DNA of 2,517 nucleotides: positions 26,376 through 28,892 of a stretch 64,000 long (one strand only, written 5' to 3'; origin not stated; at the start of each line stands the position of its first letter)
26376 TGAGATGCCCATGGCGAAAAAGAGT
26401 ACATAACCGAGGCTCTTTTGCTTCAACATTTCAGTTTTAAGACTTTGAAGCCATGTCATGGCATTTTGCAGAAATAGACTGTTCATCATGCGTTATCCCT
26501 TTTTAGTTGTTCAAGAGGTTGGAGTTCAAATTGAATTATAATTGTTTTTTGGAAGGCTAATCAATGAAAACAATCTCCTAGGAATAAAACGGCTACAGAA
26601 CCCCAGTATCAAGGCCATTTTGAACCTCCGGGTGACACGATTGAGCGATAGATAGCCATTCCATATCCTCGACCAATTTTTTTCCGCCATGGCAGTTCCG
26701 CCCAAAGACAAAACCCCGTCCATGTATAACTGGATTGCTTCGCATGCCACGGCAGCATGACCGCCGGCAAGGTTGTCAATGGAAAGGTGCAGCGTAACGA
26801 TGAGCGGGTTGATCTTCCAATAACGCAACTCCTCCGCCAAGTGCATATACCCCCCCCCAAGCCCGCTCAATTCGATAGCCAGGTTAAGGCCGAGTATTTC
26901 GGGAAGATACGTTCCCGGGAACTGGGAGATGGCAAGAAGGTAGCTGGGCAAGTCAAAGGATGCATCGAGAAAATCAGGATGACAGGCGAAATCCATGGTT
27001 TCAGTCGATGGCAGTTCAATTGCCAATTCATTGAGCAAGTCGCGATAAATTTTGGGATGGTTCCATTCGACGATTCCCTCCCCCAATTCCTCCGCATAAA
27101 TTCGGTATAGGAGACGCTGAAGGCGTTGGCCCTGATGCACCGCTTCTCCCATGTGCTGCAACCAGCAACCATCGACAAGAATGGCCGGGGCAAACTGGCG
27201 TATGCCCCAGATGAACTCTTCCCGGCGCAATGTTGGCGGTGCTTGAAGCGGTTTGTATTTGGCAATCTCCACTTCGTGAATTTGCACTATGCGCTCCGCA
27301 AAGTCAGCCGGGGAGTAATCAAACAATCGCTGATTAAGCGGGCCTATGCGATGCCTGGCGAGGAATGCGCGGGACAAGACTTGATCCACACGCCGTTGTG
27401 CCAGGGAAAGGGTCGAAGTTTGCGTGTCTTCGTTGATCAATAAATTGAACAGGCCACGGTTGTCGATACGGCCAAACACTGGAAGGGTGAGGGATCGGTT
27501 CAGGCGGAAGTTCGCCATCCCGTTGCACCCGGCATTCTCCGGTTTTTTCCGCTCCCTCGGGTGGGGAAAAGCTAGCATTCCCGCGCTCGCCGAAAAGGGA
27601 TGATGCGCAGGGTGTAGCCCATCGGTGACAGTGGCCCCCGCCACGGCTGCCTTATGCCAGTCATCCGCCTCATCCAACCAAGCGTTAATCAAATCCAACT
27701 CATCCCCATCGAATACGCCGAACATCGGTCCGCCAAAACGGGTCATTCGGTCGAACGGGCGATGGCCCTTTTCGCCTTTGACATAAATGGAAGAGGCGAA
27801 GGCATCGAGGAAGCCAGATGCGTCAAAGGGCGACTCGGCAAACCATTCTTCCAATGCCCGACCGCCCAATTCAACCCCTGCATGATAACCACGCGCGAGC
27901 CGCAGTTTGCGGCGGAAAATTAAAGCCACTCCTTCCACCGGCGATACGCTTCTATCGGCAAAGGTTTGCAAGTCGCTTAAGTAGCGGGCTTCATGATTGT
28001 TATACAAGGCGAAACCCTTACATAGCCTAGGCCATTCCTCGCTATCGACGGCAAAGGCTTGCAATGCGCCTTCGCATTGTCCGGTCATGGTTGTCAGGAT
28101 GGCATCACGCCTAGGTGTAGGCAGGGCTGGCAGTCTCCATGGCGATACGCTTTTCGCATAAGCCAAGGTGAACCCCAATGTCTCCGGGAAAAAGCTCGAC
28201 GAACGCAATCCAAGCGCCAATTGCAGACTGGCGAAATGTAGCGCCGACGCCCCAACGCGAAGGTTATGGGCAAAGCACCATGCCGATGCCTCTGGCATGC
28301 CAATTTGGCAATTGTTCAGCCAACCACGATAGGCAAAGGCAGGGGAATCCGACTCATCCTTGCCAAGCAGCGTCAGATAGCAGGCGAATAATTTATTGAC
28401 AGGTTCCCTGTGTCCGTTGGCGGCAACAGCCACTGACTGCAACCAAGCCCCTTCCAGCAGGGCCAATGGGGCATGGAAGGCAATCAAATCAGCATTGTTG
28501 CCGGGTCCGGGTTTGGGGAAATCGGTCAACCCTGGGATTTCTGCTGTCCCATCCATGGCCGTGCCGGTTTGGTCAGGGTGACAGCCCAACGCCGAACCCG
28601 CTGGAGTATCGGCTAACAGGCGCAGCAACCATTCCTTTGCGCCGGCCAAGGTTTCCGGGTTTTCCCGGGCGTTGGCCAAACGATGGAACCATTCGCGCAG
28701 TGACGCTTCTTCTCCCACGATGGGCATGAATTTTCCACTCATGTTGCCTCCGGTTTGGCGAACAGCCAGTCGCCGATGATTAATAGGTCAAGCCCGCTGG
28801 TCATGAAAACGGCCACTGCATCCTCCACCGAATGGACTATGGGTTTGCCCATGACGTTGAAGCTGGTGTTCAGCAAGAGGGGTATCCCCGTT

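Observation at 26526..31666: Translationally coupled carbamoyltransferase and tandem HO-like di-iron protein, divergent from an AlkB-type hydroxylase: a candidate uncharacterised tailoring pathway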

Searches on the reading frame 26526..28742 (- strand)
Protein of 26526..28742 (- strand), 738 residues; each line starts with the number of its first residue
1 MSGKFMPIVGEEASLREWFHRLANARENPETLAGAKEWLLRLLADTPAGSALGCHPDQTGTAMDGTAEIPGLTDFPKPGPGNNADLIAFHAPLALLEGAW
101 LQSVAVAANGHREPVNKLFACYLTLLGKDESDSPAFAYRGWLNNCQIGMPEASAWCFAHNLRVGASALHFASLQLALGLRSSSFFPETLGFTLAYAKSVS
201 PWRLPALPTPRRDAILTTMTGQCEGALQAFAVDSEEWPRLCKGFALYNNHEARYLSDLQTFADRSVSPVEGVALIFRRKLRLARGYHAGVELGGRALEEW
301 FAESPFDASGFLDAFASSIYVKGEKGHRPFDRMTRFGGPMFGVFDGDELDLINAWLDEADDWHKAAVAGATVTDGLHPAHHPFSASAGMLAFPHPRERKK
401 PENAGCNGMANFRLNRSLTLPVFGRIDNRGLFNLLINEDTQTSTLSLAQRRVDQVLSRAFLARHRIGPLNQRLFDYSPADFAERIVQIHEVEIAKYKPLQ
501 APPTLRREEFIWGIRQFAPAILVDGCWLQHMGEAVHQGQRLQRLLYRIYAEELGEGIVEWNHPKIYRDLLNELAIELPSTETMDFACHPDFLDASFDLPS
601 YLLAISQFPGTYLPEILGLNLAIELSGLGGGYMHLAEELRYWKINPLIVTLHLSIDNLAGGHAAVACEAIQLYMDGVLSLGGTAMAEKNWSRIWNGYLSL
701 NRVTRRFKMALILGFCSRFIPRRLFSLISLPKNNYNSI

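Call 3: search_protein_families(library=pfam, proteins=[window:26526-28742:-], max_evalue=0.01)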
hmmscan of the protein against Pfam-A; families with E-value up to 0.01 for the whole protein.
window:26526-28742:- (738 aa): 1 family
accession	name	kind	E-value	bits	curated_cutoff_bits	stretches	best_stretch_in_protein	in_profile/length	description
PF14518.11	Haem_oxygenas_2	-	1.3e-13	51.6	28.9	1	515-687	5-167/177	Iron-containing redox enzyme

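Call 9: search_protein_families(library=ncbifam, proteins=[window:26526-28742:-], max_evalue=0.01)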
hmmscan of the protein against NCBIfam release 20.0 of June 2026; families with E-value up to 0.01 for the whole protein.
window:26526-28742:- (738 aa): 0 families

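Call 10: find_homologous_proteins(query=window:26526-28739:-)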
Query window:26526-28739:- (737 aa): 44 proteins with E <= 0.001 among 8000 candidates.
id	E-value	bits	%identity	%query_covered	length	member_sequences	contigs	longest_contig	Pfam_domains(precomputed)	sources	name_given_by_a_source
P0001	0.0e+0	1609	94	100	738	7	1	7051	PF14518.12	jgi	-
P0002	0.0e+0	1035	65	99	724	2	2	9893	PF14518.12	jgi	jgi:hypothetical protein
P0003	1.0e-292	991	63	99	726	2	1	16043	PF14518.12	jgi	jgi:hypothetical protein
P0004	1.2e-282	958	59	99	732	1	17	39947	PF14518.12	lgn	-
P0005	7.2e-270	916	58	99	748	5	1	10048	PF14518.12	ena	-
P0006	3.0e-269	914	59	99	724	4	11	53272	PF14518.12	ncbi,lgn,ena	-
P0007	2.1e-268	911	60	99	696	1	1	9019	PF14518.12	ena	-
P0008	5.2e-267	906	56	99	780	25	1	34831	PF14518.12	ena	-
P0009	7.0e-267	906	59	100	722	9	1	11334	PF14518.12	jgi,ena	jgi:hypothetical protein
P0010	7.5e-266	902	59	99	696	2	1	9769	PF14518.12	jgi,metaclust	metaclust:\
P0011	4.8e-264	896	58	100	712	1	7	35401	PF14518.12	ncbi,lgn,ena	-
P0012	1.7e-262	891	57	99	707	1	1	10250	PF14518.12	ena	-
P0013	2.0e-258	878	57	98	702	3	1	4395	PF14518.12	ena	-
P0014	2.8e-254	864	57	97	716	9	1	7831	PF14518.12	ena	-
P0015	8.8e-251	852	57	97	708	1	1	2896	PF14518.12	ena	-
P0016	2.5e-239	815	55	98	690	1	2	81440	PF14518.12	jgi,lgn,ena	-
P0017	5.1e-238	810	56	98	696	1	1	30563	PF14518.12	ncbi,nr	ncbi:MAG: iron-containing redox enzyme family protein [Methylococcaceae bacterium]|nr:iron-containin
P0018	5.7e-238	810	56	98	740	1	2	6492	PF14518.12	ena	-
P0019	5.1e-229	780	55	98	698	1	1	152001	PF14518.12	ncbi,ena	-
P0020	8.7e-226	770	53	99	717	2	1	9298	PF14518.12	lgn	-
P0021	1.9e-224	765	52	97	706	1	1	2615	PF14518.12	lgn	-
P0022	2.5e-223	762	54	98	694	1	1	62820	PF14518.12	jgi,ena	-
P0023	4.1e-223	761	53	99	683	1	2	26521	PF14518.12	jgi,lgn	jgi:hypothetical protein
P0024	1.7e-214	733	49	98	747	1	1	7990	PF14518.12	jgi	jgi:hypothetical protein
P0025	1.4e-213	729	52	97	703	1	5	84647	PF14518.12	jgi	-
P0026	5.1e-213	728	50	98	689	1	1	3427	PF14518.12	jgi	jgi:hypothetical protein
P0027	6.8e-212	724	56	85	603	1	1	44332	PF14518.12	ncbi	-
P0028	5.6e-207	708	52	97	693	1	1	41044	PF14518.12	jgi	jgi:hypothetical protein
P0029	7.2e-207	707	51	97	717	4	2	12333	PF14518.12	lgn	-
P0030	1.7e-205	703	50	97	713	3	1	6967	PF14518.12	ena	-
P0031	2.5e-203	696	51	97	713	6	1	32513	PF14518.12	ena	-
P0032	8.7e-203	694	47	98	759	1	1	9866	PF14518.12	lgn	-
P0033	9.6e-202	690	49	97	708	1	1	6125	PF14518.12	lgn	-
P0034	1.8e-201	689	48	99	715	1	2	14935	PF14518.12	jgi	jgi:hypothetical protein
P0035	4.9e-200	685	52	86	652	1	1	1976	PF14518.12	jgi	jgi:hypothetical protein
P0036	3.8e-190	652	50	98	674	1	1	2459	PF14518.12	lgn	-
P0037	1.7e-183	630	48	98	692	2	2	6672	PF14518.12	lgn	-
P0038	1.3e-182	627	47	96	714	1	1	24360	PF14518.12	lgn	-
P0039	8.1e-169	581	44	97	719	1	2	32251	PF14518.12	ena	-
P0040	1.1e-166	574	47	88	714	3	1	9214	PF14518.12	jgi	-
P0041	1.8e-157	544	41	97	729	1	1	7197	PF14518.12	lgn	-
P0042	1.3e-145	505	41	97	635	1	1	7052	PF14518.12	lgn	-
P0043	8.7e-56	208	29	86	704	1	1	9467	PF14518.12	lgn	-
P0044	4.3e-25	106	31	25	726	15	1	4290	PF14518.12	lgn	-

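Call 11: search_solved_structures(query=window:26526-28739:-, max_evalue=10)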
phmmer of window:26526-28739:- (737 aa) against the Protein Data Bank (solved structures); distinct sequences matched with E-value up to 10: 2.
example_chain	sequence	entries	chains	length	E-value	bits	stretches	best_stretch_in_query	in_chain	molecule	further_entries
9pfw_A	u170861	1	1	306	0.087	14.2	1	476-576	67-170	Iron-containing redox enzyme family protein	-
6k0a_C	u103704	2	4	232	1.4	10.2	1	247-321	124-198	Ribonuclease P protein component 3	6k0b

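Call 13: find_related_loci(query=A1, collection=genome_contigs, flank=10000)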
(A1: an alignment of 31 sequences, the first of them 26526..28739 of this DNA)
Query A1 (737 aa) in genome_contigs; peptide patterns used: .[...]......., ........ (x = any residue, [..] = any of these).
158 stretches matched a pattern; 119 encode a relative of the query (tblastn E <= 1e-3); the best 80 are kept; 80 distinct loci.
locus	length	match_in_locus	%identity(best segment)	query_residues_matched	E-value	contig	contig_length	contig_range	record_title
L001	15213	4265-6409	59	2-727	0e+0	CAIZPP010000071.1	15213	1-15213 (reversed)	MAG: uncultured Methylococcaceae bacterium isolate C-4_bin-130 genome assembly, contig: bin-130:071/344, whole genome sh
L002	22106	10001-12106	58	1-737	0e+0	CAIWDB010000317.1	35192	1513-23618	MAG: uncultured Methylococcaceae bacterium isolate LJ_bin-0959 genome assembly, contig: bin-0959:317/661, whole genome s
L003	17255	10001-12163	59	1-737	0e+0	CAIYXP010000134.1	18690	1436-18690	MAG: uncultured Methylococcaceae bacterium isolate Loclat_bin-06492 genome assembly, contig: bin-06492:134/542, whole ge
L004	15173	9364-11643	57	1-726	0e+0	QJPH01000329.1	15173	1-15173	MAG: Candidatus Methylumidiphilus alinenensis isolate AMbin10 contig07727, whole genome shotgun sequence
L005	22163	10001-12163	59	1-737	0e+0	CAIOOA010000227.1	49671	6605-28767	MAG: uncultured Methylococcaceae bacterium isolate Day2-3_bin-150 genome assembly, contig: bin-150:227/315, whole genome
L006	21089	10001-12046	56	2-723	0e+0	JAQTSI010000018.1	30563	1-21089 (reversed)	MAG: Methylococcaceae bacterium isolate STB_183 NODE_3159_length_30563_cov_3.123078_Sandtown_B, whole genome shotgun seq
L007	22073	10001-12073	55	2-727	0e+0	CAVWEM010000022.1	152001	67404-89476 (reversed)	MAG: uncultured Gammaproteobacteria bacterium isolate MFD01476.bin.2.76 genome assembly, contig: contig_62203, whole gen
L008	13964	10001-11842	57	88-728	0e+0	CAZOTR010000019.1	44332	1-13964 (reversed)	MAG TPA_asm: uncultured Methylococcaceae bacterium isolate binchicken_co322_108 genome assembly, contig: NODE_1464_lengt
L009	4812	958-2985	51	13-723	0e+0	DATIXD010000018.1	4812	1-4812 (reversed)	MAG TPA_asm: Methylococcaceae bacterium isolate SMAG_U15240 k141_1414838, whole genome shotgun sequence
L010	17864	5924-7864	39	84-719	1e-121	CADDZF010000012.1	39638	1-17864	Methylococcaceae bacterium isolate 16 genome assembly, contig: NODE_526_length_39638_cov_5.252461, whole genome shotgun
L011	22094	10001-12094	33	15-711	2e-115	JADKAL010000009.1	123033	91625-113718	MAG: Methylococcaceae bacterium isolate Mari_18-Q3-R65-66_BAT3C.366 tig00010222-10-1226080, whole genome shotgun sequenc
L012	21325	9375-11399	32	15-714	6e-114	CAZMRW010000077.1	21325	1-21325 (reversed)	MAG TPA_asm: uncultured Methylococcaceae bacterium isolate binchicken_co245_326 genome assembly, contig: NODE_2436_lengt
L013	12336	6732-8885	32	11-737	2e-113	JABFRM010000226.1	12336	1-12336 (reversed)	MAG: Methylococcaceae bacterium isolate P-RSF-IL-24 seq_1866, whole genome shotgun sequence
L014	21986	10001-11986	35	15-714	5e-108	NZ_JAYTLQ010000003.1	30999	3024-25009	MAG: Crenothrix sp. isolate GFS_3372 GFS_3372_2, whole genome shotgun sequence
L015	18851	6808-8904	34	15-711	3e-107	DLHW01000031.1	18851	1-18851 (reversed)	MAG TPA_asm: Methylococcaceae bacterium UBA7658 UBA7658_contig_23490, whole genome shotgun sequence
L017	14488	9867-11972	33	15-731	4e-106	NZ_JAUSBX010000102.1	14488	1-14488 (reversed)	MAG: Methylicorpusculum sp. isolate E9_concoct.bin.41 E9_k141_5409, whole genome shotgun sequence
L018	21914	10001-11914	35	91-721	3e-106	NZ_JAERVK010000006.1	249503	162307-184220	Candidatus Methylomicrobium oryzae strain RS1 NODE_6_length_249503_cov_112.094204, whole genome shotgun sequence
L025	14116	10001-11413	40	90-725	1e-95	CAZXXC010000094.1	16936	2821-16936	MAG TPA_asm: uncultured Methylococcaceae bacterium isolate SRP278314_co2_351 genome assembly, contig: NODE_4489_length_1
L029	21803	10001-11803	36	58-699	1e-92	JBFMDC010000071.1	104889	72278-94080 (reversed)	MAG: Pseudomonadota bacterium isolate MAG209 MAG209_71, whole genome shotgun sequence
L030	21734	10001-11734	36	90-710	5e-90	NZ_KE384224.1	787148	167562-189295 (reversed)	Methylococcus capsulatus str. Texas = ATCC 19069 H156DRAFT_scaffold00001.1, whole genome shotgun sequence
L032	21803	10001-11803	34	96-721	1e-88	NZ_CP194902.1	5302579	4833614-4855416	Methylocaldum sp. GT1BB plasmid unnamed, complete sequence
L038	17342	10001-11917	34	85-723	4e-82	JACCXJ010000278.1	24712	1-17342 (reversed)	MAG: Gammaproteobacteria bacterium isolate MGR_bin175 SD2897-2912_k127_8967923, whole genome shotgun sequence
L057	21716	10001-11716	32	79-717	4e-72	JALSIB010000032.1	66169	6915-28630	MAG: Methylothermaceae bacterium isolate 354-166_metabat2_scaf2bin.009 354-166_scaffold_297_c1, whole genome shotgun seq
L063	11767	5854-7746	30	77-714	7e-68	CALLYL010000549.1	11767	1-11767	MAG TPA_asm: uncultured Myxococcales bacterium isolate SRR5676476_bin.50_CONCOCT_v1.1_MAG genome assembly, contig: ERZ72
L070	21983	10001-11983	29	18-699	9e-62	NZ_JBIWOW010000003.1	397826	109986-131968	Kitasatospora sp. NPDC101183 NPDC101183_277_D3.ctg-0003, whole genome shotgun sequence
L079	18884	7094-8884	29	90-700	3e-56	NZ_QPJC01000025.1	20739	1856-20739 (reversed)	Halopolyspora algeriensis strain CECT 8575 Ga0244637_125, whole genome shotgun sequence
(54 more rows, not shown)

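Call 26: search_solved_structures(query=A1, max_evalue=10, show_alignments=3)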
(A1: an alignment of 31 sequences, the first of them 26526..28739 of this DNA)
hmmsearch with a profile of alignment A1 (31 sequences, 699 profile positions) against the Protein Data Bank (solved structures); distinct sequences matched with E-value up to 10: 8.
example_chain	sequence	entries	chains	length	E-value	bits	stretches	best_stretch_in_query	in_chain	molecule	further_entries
9pfw_A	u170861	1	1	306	0.097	14.4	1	509-542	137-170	Iron-containing redox enzyme family protein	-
2maj_A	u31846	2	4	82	0.11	14.3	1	411-466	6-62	Stromal interaction molecule 1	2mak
6spf_e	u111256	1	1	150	0.31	12.7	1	24-123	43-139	30S ribosomal protein S5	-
6spe_e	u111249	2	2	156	0.32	12.7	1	24-123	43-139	30S ribosomal protein S5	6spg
6spc_e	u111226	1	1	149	0.37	12.5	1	24-121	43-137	30S ribosomal protein S5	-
7unr_e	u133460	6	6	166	0.38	12.5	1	24-123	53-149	30S ribosomal protein S5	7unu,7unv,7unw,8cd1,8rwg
9pfx_A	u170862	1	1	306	0.56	11.9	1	508-540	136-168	PbrRohS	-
7lv8_C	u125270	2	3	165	0.56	11.9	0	626-667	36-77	Histone doublet Beta-Alpha (Alpha)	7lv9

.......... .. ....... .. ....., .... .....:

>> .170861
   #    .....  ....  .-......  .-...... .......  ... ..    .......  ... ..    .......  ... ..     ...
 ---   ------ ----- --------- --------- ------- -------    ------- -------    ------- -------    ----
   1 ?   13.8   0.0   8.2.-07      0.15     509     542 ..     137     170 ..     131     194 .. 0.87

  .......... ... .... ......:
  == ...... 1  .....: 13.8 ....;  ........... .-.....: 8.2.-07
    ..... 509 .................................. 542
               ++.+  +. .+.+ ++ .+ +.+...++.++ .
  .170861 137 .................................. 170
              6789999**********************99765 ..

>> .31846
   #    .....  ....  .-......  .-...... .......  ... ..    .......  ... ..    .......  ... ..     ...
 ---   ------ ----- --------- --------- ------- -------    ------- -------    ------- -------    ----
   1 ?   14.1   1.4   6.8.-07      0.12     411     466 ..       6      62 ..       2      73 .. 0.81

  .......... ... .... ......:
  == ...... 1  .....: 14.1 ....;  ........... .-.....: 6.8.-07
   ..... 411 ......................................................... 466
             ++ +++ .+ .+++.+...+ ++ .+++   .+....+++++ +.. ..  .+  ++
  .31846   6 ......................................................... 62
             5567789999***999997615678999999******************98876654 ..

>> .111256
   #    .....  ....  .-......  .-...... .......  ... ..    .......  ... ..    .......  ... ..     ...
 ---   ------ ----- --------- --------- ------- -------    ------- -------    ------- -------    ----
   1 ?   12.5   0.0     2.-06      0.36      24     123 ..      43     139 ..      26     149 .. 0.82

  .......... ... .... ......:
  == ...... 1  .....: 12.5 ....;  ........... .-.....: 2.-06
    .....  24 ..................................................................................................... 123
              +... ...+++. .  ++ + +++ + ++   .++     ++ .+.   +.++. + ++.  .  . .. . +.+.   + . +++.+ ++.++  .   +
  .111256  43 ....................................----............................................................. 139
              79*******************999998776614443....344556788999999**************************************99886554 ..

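Call 38: search_protein_families(library=pfam, proteins=[L079:883-2412:+, L079:2409-3245:+, L079:3242-4345:+, L079:4420-5124:+, L079:5802-6791:+, L079:8939-9619:+, L079:9631-10887:+, L079:10758-12125:+, L079:12162-13805:+, L079:13802-15202:+], max_evalue=0.001)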
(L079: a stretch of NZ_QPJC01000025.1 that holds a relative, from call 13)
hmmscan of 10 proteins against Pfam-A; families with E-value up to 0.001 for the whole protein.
L079:883-2412:+ (509 aa): 2 families
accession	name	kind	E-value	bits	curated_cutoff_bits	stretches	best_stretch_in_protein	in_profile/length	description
PF13454.12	NAD_binding_9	-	1.5e-32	113.1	21.8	1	9-165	2-153/155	FAD-NAD(P)-binding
PF07992.20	Pyr_redox_2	-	0.00061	19.7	26.1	0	6-231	2-173/291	Pyridine nucleotide-disulphide oxidoreductase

L079:2409-3245:+ (278 aa): 1 family
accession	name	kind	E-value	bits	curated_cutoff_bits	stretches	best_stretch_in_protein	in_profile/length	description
PF00596.27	Aldolase_II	-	1.9e-45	155.4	22.2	1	49-228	2-183/183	Class II Aldolase and Adducin N-terminal domain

L079:3242-4345:+ (367 aa): 1 family
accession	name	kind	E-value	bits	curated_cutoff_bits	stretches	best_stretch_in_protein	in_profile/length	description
PF13384.12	HTH_23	-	3.9e-05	23.8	24.6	0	215-260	2-47/50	Homeodomain-like domain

L079:4420-5124:+ (234 aa): 1 family
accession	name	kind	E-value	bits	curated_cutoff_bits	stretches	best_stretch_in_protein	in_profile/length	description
PF02585.22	PIG-L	-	4.4e-23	82.6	28.2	1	14-142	1-128/129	GlcNAc-PI de-N-acetylase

L079:5802-6791:+ (329 aa): 1 family
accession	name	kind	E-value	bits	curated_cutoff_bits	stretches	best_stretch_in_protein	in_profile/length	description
PF01243.27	PNPOx_N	-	8.4e-06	26.6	28.1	1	183-271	2-75/120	Pyridoxamine 5'-phosphate oxidase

L079:8939-9619:+ (226 aa): 3 families
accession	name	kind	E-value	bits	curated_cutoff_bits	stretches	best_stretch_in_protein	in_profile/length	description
PF13578.12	Methyltransf_24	-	3.4e-16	60.5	26.3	1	84-187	1-104/105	Methyltransferase domain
PF01596.23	Methyltransf_3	-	2.4e-10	40.5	22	1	54-188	19-155/204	O-methyltransferase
PF13649.12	Methyltransf_25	-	9.4e-05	23.5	27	1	83-167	1-77/97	Methyltransferase domain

L079:9631-10887:+ (418 aa): 3 families
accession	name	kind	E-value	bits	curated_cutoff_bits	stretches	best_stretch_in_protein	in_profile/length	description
PF08028.16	Acyl-CoA_dh_2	-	1.2e-21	77.8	22.7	1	262-391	7-133/134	Acyl-CoA dehydrogenase, C-terminal domain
PF02771.21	Acyl-CoA_dh_N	-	4.4e-08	33.9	22.9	1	32-118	5-90/113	Acyl-CoA dehydrogenase, N-terminal domain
PF00441.29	Acyl-CoA_dh_1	-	0.00012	22.7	22.4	1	262-383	22-130/150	Acyl-CoA dehydrogenase, C-terminal domain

L079:10758-12125:+ (455 aa): 2 families
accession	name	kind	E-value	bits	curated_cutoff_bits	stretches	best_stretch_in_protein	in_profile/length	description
PF08028.16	Acyl-CoA_dh_2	-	6.2e-18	65.8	22.7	1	299-429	6-133/134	Acyl-CoA dehydrogenase, C-terminal domain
PF02771.21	Acyl-CoA_dh_N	-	4.9e-09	37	22.9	1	80-157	15-90/113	Acyl-CoA dehydrogenase, N-terminal domain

L079:12162-13805:+ (547 aa): 1 family
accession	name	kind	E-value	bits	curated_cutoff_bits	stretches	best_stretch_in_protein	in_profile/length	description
PF00391.29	PEP-utilizers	-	4e-21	74.8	23.1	1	458-528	2-72/72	PEP-utilising enzyme, mobile domain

L079:13802-15202:+ (466 aa): 2 families
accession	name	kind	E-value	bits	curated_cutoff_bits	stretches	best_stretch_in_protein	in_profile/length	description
PF08028.16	Acyl-CoA_dh_2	-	5.7e-14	53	22.7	2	245-314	6-75/134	Acyl-CoA dehydrogenase, C-terminal domain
PF02771.21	Acyl-CoA_dh_N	-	3.2e-08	34.4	22.9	1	30-105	17-92/113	Acyl-CoA dehydrogenase, N-terminal domain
